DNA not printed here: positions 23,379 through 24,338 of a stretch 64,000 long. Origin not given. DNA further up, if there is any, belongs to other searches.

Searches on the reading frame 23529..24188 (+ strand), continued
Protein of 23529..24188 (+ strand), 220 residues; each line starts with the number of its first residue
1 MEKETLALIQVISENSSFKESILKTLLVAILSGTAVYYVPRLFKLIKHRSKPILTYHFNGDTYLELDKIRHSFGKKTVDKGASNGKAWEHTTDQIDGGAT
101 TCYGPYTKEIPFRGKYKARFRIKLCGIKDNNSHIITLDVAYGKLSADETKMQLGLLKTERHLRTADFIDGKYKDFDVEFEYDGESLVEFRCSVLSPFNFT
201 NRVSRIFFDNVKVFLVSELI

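Call 54: find_related_loci(query=A1, collection=genome_contigs, flank=7000)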
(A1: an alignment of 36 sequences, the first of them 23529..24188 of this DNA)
Query A1 (220 aa) in genome_contigs; peptide patterns used: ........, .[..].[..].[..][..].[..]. (x = any residue, [..] = any of these).
9 stretches matched a pattern; 2 encode a relative of the query (tblastn E <= 1e-3); 2 distinct loci.
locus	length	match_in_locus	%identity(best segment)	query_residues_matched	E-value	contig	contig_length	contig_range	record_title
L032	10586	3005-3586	66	25-219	1e-87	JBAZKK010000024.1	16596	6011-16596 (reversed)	MAG: Candidatus Omnitrophota bacterium isolate SO_2017_LW4_141 scaffold_6795_c1_LW137-91_2017, whole genome shotgun sequ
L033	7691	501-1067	50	24-220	7e-64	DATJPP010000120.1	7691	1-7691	MAG TPA_asm: Candidatus Margulisiibacteriota bacterium isolate SMAG_U14916 k141_2164211, whole genome shotgun sequence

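Call 65: search_protein_families(library=phrogs, proteins=[L022:111-1721:+, L022:2022-2876:+, L022:2954-3277:+, L022:3350-4087:+, L022:4227-5708:-, L022:5802-5996:+, L022:6734-7414:+, L020:5548-5955:+], max_evalue=0.001)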
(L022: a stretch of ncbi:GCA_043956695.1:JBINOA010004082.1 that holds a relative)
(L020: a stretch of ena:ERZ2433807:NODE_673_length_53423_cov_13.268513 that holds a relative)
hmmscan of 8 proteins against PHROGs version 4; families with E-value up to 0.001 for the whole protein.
L022:111-1721:+ (537 aa): 5 families
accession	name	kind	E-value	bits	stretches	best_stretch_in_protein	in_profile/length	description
phrog_38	-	head and packaging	4.6e-95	320.9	1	22-526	260-711/760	terminase large subunit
phrog_4758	-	head and packaging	8.4e-14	52.5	1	19-221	9-204/243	terminase large subunit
phrog_5573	-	head and packaging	6.1e-13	49.8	1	299-516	25-232/250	terminase large subunit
phrog_14112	-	unknown function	2.9e-11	44.3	1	53-202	89-237/247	-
phrog_17672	-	head and packaging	0.00015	21.8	0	59-111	59-110/395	terminase large subunit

L022:2022-2876:+ (285 aa): 0 families

L022:2954-3277:+ (108 aa): 1 family
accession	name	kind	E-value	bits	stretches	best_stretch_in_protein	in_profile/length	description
phrog_2211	-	unknown function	3.9e-22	80.1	1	12-107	287-382/395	-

L022:3350-4087:+ (246 aa): 0 families

L022:4227-5708:- (494 aa): 4 families
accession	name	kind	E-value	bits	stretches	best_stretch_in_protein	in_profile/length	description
phrog_95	-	integration and excision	4e-107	360.4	1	3-379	88-466/651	integrase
phrog_125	-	DNA, RNA and nucleotide metabolism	3.9e-43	148.8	1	3-261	20-250/254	DNA invertase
phrog_6620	-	integration and excision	8e-09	36.3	1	3-144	56-186/201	transposase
phrog_7701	-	DNA, RNA and nucleotide metabolism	6.8e-06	27.4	1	159-270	3-96/137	DNA invertase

L022:5802-5996:+ (65 aa): 17 families
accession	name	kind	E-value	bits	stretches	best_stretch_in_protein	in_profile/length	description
phrog_8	-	transcription regulation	3.8e-15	57.2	1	4-65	79-139/346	transcriptional regulator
phrog_5823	-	transcription regulation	6.3e-15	56.2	1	4-64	9-69/404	transcriptional regulator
phrog_3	-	transcription regulation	1.6e-11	45.6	1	3-63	90-147/430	transcriptional repressor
phrog_4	-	transcription regulation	1.4e-08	35.2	1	4-63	139-193/400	transcriptional repressor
phrog_2967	-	transcription regulation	6.8e-07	30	1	4-63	13-71/225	transcriptional regulator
phrog_7241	-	transcription regulation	9.2e-07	30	1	6-62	66-121/122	transcriptional regulator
phrog_1373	-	transcription regulation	1e-06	29.8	1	6-61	68-122/166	transcriptional regulator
phrog_32768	-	unknown function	3.6e-06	26.9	1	8-62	16-70/446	-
phrog_2439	-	transcription regulation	6.6e-06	26.2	1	4-59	10-64/367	transcriptional regulator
phrog_4836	-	transcription regulation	9e-06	26.4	1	3-55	77-128/194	CII-like regulator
phrog_2339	-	DNA, RNA and nucleotide metabolism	5.5e-05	24.1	1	5-58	29-82/98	HTH DNA binding protein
phrog_9425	-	transcription regulation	0.00013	22.7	1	7-54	14-60/72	transcriptional repressor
phrog_2104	-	unknown function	0.00015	22.9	1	4-45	42-82/103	-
phrog_147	-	transcription regulation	0.00041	21.7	1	4-52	7-55/100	transcriptional regulator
phrog_3557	-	transcription regulation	0.00045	21.4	1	12-62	23-72/142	transcriptional regulator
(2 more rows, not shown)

L022:6734-7414:+ (227 aa): 0 families

L020:5548-5955:+ (136 aa): 0 families

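Call 70: fold_search(model_id=the predicted structure, library=viral)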
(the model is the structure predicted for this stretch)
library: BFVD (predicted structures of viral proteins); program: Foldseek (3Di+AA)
matches with E <= 10: 1828; with E <= 0.001: 221
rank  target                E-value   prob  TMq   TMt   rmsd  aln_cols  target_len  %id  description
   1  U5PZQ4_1              4.8e-07  1.00  0.43  0.12  10.1       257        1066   12  Tail protein [Acinetobacter phage Presley]
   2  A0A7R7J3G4            5.1e-07  1.00  0.45  0.30   4.5       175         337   15  (no name in the UniProt tables at hand)
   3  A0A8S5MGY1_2          2.7e-06  1.00  0.41  0.13  12.8       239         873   15  Neck appendage protein [Siphoviridae sp. ctHl62]
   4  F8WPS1                3.7e-06  1.00  0.33  0.28  12.0       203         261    9  (no name in the UniProt tables at hand)
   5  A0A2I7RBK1            7.1e-06  1.00  0.43  0.13  11.0       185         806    7  (no name in the UniProt tables at hand)
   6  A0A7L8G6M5            7.1e-06  1.00  0.46  0.11   5.9       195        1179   11  (no name in the UniProt tables at hand)
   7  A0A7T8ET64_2          7.5e-06  1.00  0.50  0.11   8.7       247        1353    9  (no name in the UniProt tables at hand)
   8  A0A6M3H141            1.1e-05  1.00  0.46  0.10   7.2       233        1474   11  (no name in the UniProt tables at hand)
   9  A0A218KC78            1.3e-05  1.00  0.43  0.18   9.4       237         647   10  CBM-cenC domain-containing protein [Bacillus phage PBC2]
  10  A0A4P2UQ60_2          1.3e-05  1.00  0.36  0.14   8.4       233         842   11  (no name in the UniProt tables at hand)
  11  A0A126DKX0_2          1.5e-05  1.00  0.43  0.11   6.2       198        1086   13  (no name in the UniProt tables at hand)
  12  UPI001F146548         1.5e-05  1.00  0.40  0.12   6.5       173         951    9  (no name look-up for this kind of identifier)
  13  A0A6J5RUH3            2.0e-05  1.00  0.43  0.42   7.7       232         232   10  Uncharacterized protein [uncultured Caudovirales phage]
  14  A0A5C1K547            2.0e-05  1.00  0.33  0.18   8.6       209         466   12  (no name in the UniProt tables at hand)
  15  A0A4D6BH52            2.2e-05  1.00  0.33  0.21   7.5       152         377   13  (no name in the UniProt tables at hand)
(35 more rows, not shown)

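Call 74: search_dna_similar(query=window:23529-24188:+, collection=plasmids, mode=protein, max_evalue=0.1)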
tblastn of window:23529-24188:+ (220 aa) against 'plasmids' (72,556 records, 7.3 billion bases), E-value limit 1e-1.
No match.

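Call 83: search_protein_families(library=padloc, alignment_id=A6, max_evalue=0.00001)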
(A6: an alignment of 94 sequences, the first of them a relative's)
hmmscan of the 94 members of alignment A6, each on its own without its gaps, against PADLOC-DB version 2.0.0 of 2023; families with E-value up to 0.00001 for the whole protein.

A. member 1, L001:1139-1783:+ (215 aa): 0 families

B. families by the number of members that match (of 94 scanned): 13 families
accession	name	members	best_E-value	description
PDLC02926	HTH_VI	3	1.4e-10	-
PDLC04142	capH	3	7.3e-10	capH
PDLC03665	Control_protein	2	7.5e-07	control protein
PDLC02203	MzaA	1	1.4e-43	-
PDLC04163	HEC-09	1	3.2e-19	-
PDLC04134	mad2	1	2.6e-11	mads_2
PDLC03952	RmrA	1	1.8e-08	-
PDLC03805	RTasMBL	1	3.9e-08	DRT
PDLC03854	LmuA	1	6.4e-08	-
PDLC04775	PDC-M69A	1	5.6e-07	-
PDLC04760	PDC-M64C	1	5.9e-07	-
PDLC03946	RmrA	1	1.7e-06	-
PDLC03962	ShosT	1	1.8e-06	-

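Call 84: search_protein_families(library=padloc, proteins=[L005:10031-11017:+, L005:3965-4486:-, L005:4518-5018:-, L005:5364-5879:-, L022:6734-7414:+, L001:5451-7808:+], max_evalue=0.0001)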
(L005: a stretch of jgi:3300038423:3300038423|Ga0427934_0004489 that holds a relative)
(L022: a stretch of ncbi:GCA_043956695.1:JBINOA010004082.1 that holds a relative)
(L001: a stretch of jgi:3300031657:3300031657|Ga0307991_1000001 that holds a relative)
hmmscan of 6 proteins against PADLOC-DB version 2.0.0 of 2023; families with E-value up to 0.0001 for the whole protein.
L005:10031-11017:+ (329 aa): 0 families

L005:3965-4486:- (174 aa): 0 families

L005:4518-5018:- (167 aa): 0 families

L005:5364-5879:- (172 aa): 0 families

L022:6734-7414:+ (227 aa): 0 families

L001:5451-7808:+ (786 aa): 0 families

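Call 90: search_protein_families(library=pfam, alignment_id=A1, max_evalue=0.01)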
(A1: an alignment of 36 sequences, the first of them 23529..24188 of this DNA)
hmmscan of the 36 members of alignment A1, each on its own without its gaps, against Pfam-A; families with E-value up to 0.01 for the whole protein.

A. member 1, window:23529-24188:+ (220 aa): 0 families

B. families by the number of members that match (of 36 scanned): 1 family
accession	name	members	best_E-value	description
PF14399.12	BtrH_N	1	0.009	Butirosin biosynthesis protein H, N-terminal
